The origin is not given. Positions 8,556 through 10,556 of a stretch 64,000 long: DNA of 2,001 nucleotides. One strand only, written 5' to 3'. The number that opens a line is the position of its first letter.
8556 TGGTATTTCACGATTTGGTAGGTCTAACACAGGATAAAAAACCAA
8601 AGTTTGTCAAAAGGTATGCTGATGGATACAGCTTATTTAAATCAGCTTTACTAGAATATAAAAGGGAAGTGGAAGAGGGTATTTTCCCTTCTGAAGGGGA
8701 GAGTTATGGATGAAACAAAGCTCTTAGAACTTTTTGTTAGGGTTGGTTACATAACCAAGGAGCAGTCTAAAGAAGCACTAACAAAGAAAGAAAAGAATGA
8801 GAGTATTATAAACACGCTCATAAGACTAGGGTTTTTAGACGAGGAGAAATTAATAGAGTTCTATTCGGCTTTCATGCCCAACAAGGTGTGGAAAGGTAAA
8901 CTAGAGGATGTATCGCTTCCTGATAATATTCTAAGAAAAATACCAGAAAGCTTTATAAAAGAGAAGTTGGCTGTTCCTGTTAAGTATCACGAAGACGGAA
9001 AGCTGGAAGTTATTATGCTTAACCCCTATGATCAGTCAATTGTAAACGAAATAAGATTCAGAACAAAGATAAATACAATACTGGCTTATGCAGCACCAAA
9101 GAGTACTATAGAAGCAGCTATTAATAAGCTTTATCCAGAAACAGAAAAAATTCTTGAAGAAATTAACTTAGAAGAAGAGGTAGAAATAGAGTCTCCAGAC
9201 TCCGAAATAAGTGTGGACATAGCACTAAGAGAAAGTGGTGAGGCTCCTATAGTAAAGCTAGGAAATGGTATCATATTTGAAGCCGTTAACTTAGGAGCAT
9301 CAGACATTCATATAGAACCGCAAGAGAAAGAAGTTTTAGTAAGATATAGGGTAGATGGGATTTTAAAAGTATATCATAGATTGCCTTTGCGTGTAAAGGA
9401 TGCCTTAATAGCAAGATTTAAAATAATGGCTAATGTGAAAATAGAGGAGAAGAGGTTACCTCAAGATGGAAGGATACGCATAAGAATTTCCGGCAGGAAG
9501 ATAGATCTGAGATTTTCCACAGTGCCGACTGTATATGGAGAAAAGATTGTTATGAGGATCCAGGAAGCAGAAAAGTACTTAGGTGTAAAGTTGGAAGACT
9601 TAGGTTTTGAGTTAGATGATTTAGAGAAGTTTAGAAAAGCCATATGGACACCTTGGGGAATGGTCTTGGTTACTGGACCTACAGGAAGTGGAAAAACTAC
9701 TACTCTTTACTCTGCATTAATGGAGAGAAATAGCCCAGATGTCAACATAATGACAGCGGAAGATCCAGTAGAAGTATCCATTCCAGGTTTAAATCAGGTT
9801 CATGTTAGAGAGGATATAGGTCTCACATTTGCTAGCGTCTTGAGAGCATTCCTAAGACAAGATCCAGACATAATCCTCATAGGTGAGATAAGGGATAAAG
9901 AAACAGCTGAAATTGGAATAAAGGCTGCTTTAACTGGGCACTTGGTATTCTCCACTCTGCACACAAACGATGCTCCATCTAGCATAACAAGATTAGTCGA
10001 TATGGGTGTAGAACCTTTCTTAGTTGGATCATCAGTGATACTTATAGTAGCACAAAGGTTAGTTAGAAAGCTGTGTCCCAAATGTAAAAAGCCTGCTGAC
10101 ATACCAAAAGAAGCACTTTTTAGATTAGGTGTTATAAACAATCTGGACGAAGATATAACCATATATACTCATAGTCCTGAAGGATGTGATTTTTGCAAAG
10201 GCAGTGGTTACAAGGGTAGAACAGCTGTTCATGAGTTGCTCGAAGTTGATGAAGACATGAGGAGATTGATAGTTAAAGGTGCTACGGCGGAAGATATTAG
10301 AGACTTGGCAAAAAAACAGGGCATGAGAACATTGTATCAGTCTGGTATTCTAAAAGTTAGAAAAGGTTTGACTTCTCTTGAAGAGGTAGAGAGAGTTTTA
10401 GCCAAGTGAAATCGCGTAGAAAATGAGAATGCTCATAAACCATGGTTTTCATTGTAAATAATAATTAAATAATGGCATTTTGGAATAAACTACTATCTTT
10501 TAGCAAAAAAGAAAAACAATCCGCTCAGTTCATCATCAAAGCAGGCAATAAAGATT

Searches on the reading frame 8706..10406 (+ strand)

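Call 3: search_protein_families(library=pfam, proteins=[window:8706-10406:+], max_evalue=0.1)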
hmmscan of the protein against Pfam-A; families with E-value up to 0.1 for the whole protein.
window:8706-10406:+ (567 aa): 10 families
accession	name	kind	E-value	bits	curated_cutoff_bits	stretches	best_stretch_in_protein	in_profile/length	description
PF00437.27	T2SSE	-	1.3e-133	445.7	24.9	1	177-563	3-370/370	Type II/IV secretion system protein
PF05157.20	MshEN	-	2.1e-14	53.7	23.1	1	66-147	8-88/90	MshEN domain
PF13191.12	AAA_16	-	0.0014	19.6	32.6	1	316-400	24-99/167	AAA ATPase domain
PF25199.1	nSTAND_NTPase5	-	0.0043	17.3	34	1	319-348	43-73/145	Novel STAND NTPase 5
PF13401.12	AAA_22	-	0.0054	17.5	27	1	318-352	6-42/130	AAA domain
PF13555.12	AAA_29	-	0.0062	16.7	27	1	316-338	21-45/61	P-loop containing region of AAA domain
PF20720.3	nSTAND3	-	0.028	14.6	27.2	1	318-354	18-54/155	Novel STAND NTPase 3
PF13173.12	AAA_14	-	0.034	14.6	27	0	319-407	4-83/129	AAA domain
PF02492.25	cobW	-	0.041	13.9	20.7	1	320-349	3-33/180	CobW/HypB/UreG, nucleotide-binding domain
PF00004.35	AAA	-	0.078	13.9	21.2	0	320-395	1-66/131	ATPase family associated with various cellular activities (AAA)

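Call 4: search_protein_families(library=ncbifam, proteins=[window:8706-10406:+], max_evalue=0.1)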
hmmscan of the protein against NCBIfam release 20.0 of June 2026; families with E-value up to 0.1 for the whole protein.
window:8706-10406:+ (567 aa): 23 families
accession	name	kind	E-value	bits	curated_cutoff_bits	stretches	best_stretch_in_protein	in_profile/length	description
TIGR02538.1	type_IV_pilB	equivalog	5e-187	622.9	675.65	1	5-565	1-562/564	type IV-A pilus assembly ATPase PilB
TIGR02533.1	type_II_gspE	equivalog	4.1e-174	579.8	630.25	1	77-564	2-485/486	type II secretion system ATPase GspE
NF053534.1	T4PilAsmATPsTfpB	equivalog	3.5e-136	454.9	850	1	99-565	116-582/584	type IV pilus assembly ATPase TfpB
NF007755.0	PRK10436.1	equivalog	3.8e-136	454.4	617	1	99-565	28-459/465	type II secretion system protein GspE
NF041000.1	ATPase_ComGA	equivalog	3e-75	252.6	300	1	189-454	3-266/267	competence type IV pilus ATPase ComGA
TIGR01420.1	pilT_fam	subfamily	2.6e-48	165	319.1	1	189-433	5-242/343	PilT/PilU family type 4a pilus ATPase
TIGR02525.1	plasmid_TraJ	equivalog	1.3e-22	80.3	368.3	1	296-433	132-272/372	plasmid transfer ATPase TraJ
NF058587.1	archaellum_moto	equivalog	5.2e-19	68.4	550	1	320-432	278-395/527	archaellum flagellar ATPase motor FlaI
TIGR02524.1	dot_icm_DotB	equivalog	5.5e-19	68.6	463.3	1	311-453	128-279/358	Dot/Icm type IV secretion system ATPase DotB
TIGR02782.1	TrbB_P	equivalog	6.5e-16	58.5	304.55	1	320-432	139-254/303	P-type conjugative transfer ATPase TrbB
TIGR02788.1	VirB11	equivalog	3.3e-14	52.6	249.95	1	309-434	136-266/308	P-type DNA transfer ATPase VirB11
NF010407.0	PRK13833.1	subfamily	1.4e-13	51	499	1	308-436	136-265/323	conjugal transfer protein TrbB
NF010469.0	PRK13894.1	subfamily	1.9e-13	50.5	508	1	319-431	151-265/320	conjugal transfer ATPase TrbB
TIGR03819.1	heli_sec_ATPase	hypoth_equivalog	7.5e-13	48.4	373.15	1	275-435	136-302/340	TadA family conjugal transfer-associated ATPase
NF010425.0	PRK13851.1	equivalog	2e-11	43.4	461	1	301-429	146-279/344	type IV secretion system protein VirB11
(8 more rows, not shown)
